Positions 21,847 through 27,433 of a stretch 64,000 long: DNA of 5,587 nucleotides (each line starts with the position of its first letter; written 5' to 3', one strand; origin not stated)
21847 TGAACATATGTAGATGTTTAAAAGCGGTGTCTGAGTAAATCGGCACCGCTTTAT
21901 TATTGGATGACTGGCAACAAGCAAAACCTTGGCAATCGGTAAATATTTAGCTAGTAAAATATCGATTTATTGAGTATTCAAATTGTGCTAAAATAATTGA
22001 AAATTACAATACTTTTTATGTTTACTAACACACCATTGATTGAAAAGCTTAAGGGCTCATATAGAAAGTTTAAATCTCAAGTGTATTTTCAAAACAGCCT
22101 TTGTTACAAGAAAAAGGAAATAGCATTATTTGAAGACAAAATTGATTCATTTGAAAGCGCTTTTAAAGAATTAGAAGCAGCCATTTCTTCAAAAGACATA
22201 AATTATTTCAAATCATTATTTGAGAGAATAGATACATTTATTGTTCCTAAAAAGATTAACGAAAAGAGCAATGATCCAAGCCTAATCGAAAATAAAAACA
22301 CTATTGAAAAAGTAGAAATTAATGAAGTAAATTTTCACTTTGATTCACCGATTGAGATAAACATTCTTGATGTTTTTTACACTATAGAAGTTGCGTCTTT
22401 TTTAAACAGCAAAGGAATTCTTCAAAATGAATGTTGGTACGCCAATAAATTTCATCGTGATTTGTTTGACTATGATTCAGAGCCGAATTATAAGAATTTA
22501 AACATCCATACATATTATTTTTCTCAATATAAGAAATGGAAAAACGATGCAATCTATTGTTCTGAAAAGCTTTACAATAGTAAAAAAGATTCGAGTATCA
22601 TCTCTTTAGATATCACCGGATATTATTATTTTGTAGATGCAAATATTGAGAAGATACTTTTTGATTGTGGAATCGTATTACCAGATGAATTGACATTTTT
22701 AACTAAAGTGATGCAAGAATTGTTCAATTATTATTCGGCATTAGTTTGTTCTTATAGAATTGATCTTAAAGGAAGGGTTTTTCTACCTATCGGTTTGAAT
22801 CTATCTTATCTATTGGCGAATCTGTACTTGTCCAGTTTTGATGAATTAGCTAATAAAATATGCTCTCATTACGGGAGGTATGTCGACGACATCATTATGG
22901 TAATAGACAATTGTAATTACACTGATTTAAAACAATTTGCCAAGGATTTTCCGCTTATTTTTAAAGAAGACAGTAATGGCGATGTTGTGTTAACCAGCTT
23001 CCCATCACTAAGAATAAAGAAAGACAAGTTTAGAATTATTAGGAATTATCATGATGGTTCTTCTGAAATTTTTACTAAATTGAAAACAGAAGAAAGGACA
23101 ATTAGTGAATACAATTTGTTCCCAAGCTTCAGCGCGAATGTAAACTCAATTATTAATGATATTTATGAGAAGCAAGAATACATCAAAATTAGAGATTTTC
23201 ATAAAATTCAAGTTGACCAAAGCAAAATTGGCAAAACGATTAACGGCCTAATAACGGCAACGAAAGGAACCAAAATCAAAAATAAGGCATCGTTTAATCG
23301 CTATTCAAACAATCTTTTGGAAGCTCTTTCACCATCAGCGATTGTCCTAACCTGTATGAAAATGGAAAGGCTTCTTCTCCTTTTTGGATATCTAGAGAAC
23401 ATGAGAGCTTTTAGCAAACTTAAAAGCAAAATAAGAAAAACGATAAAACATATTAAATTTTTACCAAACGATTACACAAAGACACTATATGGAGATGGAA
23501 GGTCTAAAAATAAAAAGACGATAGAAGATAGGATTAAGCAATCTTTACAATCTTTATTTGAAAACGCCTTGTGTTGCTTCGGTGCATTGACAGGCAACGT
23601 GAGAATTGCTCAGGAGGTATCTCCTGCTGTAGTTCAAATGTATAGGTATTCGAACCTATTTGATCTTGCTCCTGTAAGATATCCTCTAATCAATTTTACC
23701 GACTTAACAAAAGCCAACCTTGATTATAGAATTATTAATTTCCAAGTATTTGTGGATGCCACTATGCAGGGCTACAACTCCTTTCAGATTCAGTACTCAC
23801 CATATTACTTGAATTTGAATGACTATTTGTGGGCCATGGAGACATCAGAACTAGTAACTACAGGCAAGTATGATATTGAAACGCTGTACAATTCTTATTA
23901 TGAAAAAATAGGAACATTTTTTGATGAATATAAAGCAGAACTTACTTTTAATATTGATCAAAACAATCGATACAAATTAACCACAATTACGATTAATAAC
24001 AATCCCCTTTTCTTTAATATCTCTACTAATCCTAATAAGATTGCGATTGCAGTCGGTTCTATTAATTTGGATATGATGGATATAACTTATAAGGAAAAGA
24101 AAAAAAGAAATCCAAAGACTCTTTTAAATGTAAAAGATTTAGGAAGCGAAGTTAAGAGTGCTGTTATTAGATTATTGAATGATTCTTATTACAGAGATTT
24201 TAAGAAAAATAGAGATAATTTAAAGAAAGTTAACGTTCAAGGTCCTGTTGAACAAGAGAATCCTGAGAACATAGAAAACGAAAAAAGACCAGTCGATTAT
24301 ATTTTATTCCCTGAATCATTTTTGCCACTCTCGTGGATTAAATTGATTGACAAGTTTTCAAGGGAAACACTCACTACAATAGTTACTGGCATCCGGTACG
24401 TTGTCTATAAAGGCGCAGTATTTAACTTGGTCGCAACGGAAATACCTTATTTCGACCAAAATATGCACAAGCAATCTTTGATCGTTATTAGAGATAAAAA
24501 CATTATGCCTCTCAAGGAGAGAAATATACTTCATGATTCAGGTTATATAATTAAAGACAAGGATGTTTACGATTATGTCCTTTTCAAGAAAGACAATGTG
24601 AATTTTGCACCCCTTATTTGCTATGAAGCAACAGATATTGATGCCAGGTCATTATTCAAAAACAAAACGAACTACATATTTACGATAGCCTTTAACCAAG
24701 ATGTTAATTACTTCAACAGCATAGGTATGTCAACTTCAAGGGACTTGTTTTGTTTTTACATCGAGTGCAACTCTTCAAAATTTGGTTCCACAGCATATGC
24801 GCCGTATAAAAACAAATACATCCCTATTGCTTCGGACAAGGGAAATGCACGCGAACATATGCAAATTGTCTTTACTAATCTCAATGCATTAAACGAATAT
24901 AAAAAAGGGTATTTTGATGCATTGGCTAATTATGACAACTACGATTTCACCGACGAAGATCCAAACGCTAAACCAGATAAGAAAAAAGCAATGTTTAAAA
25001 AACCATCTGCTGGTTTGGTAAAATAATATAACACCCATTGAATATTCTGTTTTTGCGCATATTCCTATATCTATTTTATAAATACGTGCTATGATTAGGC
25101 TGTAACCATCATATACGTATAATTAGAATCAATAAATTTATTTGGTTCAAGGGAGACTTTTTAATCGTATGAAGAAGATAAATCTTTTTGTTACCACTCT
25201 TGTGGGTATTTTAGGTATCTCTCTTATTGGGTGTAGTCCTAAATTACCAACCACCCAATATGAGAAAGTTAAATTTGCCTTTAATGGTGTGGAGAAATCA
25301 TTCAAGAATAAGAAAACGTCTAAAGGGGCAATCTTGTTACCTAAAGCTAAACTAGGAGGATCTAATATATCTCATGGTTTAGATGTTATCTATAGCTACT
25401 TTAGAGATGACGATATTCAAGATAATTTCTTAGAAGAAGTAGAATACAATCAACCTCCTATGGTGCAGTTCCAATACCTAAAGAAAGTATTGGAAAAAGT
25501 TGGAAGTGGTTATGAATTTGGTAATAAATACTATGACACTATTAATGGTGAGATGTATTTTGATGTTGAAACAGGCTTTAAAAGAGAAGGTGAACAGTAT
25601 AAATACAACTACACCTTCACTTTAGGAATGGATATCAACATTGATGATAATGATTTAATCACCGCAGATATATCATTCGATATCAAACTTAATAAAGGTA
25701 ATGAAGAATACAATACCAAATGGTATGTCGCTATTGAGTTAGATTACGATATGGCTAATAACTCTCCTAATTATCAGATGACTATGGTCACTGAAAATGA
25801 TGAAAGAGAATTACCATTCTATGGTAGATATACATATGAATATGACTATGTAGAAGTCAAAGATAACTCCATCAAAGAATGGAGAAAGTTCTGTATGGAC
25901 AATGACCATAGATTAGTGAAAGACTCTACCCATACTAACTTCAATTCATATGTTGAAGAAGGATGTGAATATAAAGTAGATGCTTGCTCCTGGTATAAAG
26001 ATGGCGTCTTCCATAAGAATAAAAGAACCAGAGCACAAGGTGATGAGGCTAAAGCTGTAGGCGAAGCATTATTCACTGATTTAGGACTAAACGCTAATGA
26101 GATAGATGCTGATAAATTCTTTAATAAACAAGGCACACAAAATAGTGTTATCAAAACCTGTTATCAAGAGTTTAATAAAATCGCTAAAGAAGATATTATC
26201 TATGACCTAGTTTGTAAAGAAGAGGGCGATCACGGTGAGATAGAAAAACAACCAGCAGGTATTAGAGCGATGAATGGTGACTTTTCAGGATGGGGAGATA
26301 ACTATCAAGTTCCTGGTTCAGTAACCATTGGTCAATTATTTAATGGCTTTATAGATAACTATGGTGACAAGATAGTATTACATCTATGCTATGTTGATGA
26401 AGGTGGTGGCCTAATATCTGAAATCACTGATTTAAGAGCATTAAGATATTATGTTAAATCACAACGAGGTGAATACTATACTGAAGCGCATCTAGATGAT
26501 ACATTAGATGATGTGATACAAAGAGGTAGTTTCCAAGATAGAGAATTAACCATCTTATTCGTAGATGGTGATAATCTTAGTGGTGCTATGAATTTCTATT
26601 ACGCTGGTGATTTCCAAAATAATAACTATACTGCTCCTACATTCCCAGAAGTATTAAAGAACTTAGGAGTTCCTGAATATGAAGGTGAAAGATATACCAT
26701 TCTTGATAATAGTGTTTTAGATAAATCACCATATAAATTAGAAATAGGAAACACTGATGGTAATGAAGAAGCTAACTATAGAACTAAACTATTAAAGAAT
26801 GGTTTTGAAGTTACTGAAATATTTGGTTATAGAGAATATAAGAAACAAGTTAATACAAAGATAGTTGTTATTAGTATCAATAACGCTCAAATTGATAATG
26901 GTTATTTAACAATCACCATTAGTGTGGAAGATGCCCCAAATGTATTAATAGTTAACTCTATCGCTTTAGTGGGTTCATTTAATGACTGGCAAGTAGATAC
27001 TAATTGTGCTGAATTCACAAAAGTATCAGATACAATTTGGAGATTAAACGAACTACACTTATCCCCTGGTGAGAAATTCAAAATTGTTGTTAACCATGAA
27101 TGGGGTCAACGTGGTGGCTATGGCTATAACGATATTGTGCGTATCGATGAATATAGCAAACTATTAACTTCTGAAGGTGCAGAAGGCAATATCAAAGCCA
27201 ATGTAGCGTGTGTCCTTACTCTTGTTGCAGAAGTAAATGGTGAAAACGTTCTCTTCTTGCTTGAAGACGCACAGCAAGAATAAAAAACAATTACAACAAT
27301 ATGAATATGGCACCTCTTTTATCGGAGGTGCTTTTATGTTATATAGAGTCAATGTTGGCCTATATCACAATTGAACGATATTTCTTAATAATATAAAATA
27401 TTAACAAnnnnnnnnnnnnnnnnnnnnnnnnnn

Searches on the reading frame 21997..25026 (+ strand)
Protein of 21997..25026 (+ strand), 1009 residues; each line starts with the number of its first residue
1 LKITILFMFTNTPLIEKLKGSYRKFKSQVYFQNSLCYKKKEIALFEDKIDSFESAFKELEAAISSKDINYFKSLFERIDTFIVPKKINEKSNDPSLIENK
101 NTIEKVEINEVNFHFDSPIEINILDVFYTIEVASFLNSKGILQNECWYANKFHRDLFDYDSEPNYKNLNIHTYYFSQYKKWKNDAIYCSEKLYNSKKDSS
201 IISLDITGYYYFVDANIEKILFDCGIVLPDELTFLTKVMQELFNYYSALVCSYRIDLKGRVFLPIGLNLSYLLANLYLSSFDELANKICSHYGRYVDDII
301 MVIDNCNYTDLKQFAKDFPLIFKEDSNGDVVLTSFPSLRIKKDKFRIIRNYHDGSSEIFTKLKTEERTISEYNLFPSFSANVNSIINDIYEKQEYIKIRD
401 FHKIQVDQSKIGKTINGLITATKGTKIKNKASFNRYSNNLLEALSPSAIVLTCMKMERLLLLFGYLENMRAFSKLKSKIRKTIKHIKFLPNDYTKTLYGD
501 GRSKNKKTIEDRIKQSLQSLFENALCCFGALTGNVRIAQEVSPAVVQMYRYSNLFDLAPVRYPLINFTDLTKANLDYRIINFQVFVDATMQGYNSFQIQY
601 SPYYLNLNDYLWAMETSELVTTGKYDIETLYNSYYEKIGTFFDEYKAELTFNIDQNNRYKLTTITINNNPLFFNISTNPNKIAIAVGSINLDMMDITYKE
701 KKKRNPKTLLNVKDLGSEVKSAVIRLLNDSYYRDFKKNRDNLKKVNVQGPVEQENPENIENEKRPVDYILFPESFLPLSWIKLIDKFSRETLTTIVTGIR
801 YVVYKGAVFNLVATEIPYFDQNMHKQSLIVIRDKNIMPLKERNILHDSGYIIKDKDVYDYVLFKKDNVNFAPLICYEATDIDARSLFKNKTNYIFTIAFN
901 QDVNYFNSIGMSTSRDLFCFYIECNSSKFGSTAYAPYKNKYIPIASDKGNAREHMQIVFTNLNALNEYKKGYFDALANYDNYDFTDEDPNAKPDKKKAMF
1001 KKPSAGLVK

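Call 67: search_protein_families(library=padloc, proteins=[window:21997-25026:+], max_evalue=0.001)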
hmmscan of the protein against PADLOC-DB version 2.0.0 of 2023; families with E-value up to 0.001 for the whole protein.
window:21997-25026:+ (1009 aa): 13 families
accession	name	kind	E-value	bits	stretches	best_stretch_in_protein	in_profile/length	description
PDLC03780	RT_UG5-nitrilase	-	8.9e-115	383.1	2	15-706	23-662/907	DRT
PDLC02995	RT_UG5-nitrilase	-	7.9e-44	147.9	2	765-934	722-894/958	-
PDLC03781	RT_UG5_small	-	3.1e-41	139.5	1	16-638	6-615/631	DRT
PDLC03804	RTasNitrilase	-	1.5e-30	104.6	1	758-971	169-381/397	DRT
PDLC03745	Drt1a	-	7.6e-23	78.3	2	757-949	953-1143/1176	DRT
PDLC03775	RT_UG36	-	1e-11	42.5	1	156-314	104-248/557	DRT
PDLC03773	RT_UG34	-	2e-10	38.2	1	142-304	109-256/512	DRT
PDLC01607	RT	-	3.3e-08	31.9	1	189-312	42-125/161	"CAS-I,CAS-II,CAS-III,CAS-IV,CAS-V,CAS-VI; acquisition_associated"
PDLC01136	RT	-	4.3e-07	27.6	1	264-305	179-220/263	RT (reverse transcriptase)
PDLC03771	RT_UG32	-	9.8e-07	25.8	1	176-304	145-254/521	DRT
PDLC03761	RT_UG23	-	1.7e-06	24.9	1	177-305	117-232/489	DRT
PDLC03759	RT_UG21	-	1.8e-06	25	1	175-300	124-230/503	DRT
PDLC02063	Cas1_IIIb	-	5.1e-06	23.3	1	162-305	97-232/617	-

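Call 68: search_protein_families(library=pfam, proteins=[window:21997-25026:+], max_evalue=0.001)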
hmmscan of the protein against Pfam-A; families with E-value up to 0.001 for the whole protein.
window:21997-25026:+ (1009 aa): 1 family
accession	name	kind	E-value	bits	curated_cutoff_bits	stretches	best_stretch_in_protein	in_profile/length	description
PF00078.32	RVT_1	-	0.00079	19.6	29.6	0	255-307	111-163/205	Reverse transcriptase (RNA-dependent DNA polymerase)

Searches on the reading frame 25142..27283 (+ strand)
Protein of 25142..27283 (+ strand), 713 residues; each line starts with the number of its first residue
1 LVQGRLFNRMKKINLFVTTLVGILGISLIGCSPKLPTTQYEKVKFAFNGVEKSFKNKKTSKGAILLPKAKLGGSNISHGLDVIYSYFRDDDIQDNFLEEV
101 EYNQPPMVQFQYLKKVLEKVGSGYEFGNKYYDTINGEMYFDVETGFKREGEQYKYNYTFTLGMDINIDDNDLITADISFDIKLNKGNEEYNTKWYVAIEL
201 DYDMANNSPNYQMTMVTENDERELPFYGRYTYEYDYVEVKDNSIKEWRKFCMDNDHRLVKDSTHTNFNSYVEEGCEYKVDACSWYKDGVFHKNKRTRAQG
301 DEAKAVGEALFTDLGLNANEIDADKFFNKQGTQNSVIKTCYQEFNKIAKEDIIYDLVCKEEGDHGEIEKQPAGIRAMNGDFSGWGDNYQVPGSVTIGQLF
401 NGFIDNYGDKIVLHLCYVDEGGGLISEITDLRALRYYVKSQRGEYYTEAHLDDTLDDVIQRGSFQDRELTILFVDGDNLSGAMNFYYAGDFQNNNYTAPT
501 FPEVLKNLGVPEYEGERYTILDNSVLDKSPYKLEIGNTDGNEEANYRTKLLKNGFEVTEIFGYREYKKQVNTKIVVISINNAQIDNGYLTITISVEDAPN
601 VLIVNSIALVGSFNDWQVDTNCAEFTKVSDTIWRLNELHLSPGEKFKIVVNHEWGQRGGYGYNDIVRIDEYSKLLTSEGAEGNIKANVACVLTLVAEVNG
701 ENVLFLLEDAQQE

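Call 67: search_protein_families(library=padloc, proteins=[window:25142-27283:+], max_evalue=0.001)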
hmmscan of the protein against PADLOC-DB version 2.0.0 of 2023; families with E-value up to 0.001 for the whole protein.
window:25142-27283:+ (713 aa): 0 families

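Call 68: search_protein_families(library=pfam, proteins=[window:25142-27283:+], max_evalue=0.001)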
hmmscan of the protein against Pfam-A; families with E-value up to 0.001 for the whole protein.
window:25142-27283:+ (713 aa): 1 family
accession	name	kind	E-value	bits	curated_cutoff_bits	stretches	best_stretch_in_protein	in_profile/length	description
PF22058.2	X25_BaPul_like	-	0.00058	20.3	27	0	608-657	10-59/87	Pullulanase X25 domain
